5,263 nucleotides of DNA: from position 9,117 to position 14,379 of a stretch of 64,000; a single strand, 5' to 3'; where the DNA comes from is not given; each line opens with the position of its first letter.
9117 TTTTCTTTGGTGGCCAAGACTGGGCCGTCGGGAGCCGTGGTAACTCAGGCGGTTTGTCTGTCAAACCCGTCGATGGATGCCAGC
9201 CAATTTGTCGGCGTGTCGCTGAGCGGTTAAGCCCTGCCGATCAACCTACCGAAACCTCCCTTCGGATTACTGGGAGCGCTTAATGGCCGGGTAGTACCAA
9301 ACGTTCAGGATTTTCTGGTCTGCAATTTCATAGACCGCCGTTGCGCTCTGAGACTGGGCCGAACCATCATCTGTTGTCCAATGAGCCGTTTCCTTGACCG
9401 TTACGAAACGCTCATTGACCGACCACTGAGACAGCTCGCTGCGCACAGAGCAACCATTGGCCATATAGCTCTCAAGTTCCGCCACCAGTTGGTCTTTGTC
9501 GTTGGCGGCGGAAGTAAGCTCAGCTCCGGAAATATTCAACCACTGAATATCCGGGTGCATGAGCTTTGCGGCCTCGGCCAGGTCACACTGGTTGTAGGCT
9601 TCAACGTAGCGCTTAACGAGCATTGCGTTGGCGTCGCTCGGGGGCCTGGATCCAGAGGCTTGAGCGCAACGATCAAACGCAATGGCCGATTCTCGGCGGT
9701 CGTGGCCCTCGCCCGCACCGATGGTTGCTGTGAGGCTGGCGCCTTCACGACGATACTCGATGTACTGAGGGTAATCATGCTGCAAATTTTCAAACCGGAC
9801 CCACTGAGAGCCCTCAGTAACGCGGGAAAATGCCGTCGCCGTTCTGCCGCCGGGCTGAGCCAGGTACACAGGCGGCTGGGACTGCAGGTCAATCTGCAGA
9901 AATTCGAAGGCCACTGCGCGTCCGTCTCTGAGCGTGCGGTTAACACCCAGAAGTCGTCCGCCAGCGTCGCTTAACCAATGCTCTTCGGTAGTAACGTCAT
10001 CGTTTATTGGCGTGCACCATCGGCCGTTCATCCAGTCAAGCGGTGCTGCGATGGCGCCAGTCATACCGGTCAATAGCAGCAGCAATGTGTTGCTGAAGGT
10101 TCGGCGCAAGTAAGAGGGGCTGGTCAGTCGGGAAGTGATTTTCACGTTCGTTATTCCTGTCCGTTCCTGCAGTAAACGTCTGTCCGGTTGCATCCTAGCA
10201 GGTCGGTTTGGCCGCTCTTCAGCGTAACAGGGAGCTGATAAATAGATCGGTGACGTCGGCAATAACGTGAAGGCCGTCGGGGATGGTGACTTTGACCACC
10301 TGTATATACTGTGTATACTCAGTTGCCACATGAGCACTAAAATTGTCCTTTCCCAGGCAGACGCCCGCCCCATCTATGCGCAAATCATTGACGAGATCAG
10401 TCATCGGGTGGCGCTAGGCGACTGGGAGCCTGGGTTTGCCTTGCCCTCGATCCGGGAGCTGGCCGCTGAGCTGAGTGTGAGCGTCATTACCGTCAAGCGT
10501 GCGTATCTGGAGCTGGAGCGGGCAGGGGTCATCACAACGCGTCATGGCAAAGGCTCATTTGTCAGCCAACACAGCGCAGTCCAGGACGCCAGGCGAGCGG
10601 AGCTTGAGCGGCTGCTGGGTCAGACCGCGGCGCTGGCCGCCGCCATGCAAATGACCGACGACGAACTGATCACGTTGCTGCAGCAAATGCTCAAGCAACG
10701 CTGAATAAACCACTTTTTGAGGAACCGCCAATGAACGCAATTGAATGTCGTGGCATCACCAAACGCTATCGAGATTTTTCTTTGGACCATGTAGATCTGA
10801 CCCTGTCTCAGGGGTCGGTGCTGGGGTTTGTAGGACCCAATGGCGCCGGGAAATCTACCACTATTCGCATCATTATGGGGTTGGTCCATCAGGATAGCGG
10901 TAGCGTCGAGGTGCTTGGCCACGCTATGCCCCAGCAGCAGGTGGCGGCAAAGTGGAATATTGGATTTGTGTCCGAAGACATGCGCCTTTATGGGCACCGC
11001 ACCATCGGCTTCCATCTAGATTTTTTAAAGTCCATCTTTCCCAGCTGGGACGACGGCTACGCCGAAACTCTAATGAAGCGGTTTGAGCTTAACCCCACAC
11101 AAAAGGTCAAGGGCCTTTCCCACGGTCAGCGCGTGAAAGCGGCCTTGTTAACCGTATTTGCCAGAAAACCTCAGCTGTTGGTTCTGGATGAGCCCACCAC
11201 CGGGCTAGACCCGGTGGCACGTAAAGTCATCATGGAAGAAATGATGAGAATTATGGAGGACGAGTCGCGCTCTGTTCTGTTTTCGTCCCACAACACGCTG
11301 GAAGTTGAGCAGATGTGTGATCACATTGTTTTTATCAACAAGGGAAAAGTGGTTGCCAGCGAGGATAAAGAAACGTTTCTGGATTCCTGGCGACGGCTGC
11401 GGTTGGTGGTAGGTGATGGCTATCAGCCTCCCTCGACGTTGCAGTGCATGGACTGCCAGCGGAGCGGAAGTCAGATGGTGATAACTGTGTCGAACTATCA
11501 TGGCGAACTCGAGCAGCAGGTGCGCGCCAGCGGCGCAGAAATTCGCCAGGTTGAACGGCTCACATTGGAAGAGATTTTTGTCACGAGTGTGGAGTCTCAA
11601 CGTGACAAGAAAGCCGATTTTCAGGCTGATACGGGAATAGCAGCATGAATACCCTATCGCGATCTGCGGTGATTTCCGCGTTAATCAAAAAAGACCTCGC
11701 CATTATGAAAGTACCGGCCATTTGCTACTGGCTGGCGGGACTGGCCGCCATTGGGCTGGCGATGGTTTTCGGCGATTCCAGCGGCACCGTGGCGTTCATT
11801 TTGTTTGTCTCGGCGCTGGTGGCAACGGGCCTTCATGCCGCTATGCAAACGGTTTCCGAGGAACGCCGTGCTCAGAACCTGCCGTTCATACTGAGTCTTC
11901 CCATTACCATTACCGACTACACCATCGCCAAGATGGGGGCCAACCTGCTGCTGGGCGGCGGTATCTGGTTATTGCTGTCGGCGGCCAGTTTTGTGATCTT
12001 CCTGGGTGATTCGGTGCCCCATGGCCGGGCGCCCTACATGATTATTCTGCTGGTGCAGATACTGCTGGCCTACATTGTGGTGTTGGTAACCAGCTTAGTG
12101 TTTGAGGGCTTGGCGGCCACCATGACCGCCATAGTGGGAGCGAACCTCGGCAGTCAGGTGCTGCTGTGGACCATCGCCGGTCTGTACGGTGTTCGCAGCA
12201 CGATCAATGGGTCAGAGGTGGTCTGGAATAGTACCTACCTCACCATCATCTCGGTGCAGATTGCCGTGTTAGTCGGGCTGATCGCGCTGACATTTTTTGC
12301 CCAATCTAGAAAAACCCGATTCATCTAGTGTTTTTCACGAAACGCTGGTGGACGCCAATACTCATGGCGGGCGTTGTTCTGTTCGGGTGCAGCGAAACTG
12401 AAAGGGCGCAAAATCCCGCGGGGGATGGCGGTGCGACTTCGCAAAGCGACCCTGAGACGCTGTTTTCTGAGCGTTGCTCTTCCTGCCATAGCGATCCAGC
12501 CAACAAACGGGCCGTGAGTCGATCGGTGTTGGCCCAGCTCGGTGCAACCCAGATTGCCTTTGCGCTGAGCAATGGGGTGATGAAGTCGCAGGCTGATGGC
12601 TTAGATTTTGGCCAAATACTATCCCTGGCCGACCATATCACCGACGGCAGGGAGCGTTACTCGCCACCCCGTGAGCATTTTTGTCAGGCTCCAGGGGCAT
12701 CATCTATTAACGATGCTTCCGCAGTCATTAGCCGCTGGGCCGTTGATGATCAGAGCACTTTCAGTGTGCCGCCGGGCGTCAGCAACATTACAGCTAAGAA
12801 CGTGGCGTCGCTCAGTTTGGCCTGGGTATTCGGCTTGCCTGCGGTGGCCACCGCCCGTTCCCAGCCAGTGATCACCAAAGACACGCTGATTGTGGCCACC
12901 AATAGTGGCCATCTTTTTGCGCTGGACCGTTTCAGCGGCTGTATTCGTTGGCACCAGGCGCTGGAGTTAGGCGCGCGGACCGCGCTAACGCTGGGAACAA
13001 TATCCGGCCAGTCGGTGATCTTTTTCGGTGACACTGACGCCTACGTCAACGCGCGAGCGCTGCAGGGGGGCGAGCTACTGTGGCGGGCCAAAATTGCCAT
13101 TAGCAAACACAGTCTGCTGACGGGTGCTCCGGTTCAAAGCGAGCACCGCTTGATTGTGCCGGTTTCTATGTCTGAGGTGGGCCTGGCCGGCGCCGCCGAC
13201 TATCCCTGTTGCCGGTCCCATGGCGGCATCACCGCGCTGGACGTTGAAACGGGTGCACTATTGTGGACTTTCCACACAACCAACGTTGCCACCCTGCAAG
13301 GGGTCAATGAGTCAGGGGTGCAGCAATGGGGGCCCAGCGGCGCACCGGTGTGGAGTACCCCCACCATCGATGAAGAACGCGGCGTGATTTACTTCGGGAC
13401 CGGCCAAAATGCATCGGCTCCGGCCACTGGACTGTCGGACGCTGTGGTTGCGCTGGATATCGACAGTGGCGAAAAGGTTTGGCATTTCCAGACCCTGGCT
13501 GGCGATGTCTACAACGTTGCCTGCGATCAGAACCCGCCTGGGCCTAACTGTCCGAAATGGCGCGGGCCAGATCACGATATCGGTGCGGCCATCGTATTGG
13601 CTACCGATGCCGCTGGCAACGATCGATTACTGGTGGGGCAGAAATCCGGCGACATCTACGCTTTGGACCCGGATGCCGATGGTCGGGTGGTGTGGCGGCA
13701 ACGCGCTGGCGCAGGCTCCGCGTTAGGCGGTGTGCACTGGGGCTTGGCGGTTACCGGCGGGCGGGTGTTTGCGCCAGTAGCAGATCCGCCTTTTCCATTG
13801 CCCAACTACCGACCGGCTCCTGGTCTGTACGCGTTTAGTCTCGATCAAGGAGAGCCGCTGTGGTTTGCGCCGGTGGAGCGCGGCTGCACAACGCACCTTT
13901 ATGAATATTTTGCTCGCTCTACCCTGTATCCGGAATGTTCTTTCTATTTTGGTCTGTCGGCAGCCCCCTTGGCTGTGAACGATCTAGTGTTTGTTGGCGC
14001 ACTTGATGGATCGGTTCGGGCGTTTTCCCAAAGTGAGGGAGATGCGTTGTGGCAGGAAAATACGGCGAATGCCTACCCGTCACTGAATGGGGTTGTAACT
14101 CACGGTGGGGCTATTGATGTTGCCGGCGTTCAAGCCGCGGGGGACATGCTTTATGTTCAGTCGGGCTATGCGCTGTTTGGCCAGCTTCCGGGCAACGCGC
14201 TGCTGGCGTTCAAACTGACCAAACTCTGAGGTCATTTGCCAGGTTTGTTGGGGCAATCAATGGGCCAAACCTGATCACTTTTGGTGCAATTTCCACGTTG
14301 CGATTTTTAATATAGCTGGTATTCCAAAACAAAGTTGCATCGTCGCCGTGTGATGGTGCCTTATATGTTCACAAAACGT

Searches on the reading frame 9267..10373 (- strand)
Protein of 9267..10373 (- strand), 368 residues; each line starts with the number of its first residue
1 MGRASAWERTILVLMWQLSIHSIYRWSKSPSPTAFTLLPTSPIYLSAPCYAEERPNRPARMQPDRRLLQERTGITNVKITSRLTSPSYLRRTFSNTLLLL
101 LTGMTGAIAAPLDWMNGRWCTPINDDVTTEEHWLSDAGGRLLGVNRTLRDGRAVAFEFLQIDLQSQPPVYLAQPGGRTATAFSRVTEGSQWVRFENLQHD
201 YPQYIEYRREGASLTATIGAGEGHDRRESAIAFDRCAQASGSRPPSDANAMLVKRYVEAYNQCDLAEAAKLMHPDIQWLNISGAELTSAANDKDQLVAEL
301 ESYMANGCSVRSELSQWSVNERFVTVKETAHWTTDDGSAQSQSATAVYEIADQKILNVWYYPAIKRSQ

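Call 59: search_protein_families(library=pfam, proteins=[window:9267-10373:-], max_evalue=0.0001)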
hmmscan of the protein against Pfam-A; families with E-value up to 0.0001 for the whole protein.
window:9267-10373:- (368 aa): 3 families
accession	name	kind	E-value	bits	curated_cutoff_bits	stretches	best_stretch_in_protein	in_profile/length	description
PF19780.4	DUF6265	-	3.9e-16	59.9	23.8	1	113-218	1-114/116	Domain of unknown function (DUF6265)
PF12680.13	SnoaL_2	-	5.8e-10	40.1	27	1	253-356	1-100/102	SnoaL-like domain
PF14534.12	DUF4440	-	4.4e-06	27.5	25.2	1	252-339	4-86/107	Domain of unknown function (DUF4440)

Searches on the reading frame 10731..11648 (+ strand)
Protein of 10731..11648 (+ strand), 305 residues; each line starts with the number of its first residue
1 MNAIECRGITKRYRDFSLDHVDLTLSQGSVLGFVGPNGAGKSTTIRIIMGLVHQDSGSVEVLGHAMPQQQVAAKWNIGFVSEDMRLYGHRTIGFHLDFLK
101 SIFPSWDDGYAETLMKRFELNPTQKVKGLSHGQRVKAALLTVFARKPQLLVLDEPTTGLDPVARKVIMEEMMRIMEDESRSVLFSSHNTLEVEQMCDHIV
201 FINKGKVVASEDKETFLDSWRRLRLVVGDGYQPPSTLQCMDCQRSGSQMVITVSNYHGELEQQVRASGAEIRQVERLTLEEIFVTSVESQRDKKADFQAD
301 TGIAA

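Call 59: search_protein_families(library=pfam, proteins=[window:10731-11648:+], max_evalue=0.0001)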
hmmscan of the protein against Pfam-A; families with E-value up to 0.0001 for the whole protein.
window:10731-11648:+ (305 aa): 2 families
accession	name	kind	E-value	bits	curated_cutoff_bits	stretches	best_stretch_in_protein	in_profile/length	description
PF00005.33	ABC_tran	-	8.5e-27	94.9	25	1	18-157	1-137/137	ABC transporter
PF13304.12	AAA_21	-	2.5e-14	54.5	27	1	97-192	184-303/304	AAA domain, putative AbiEii toxin, Type IV TA system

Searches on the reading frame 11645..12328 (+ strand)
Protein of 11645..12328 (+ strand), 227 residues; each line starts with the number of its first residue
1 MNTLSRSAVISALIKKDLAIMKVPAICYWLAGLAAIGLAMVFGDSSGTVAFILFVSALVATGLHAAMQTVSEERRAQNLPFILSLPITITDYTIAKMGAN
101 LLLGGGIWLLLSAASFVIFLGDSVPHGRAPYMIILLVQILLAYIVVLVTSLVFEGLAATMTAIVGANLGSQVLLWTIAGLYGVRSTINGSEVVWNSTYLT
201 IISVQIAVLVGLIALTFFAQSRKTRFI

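Call 59: search_protein_families(library=pfam, proteins=[window:11645-12328:+], max_evalue=0.0001)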
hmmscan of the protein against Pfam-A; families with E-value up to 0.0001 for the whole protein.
window:11645-12328:+ (227 aa): 1 family
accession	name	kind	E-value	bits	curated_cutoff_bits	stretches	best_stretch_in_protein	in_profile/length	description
PF13346.12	ABC2_membrane_5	-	3.7e-07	30.3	25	1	13-213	2-194/205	ABC-2 family transporter protein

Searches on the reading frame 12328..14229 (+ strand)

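Call 59: search_protein_families(library=pfam, proteins=[window:12328-14229:+], max_evalue=0.0001)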
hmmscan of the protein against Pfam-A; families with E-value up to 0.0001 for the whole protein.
window:12328-14229:+ (633 aa): 4 families
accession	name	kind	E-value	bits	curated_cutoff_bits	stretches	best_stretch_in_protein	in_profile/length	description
PF01011.28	PQQ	-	4.5e-31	108.7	26.7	1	151-399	16-296/595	Glucose/ethanol/alcohol dehydrogenase, beta-propeller domain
PF13360.13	PQQ_2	-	1.1e-26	94.4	27.6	3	440-602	2-121/233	Outer membrane protein assembly factor BamB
PF13570.13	Beta-prop_ACSF4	-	7.2e-14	52.3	133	0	160-256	121-212/329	Beta-alanine-activating enzyme, beta-propeller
PF25293.1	Beta-prop_EMC1_N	-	5.3e-06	26.7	34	0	184-321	31-151/219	EMC1 N-terminal beta-propeller domain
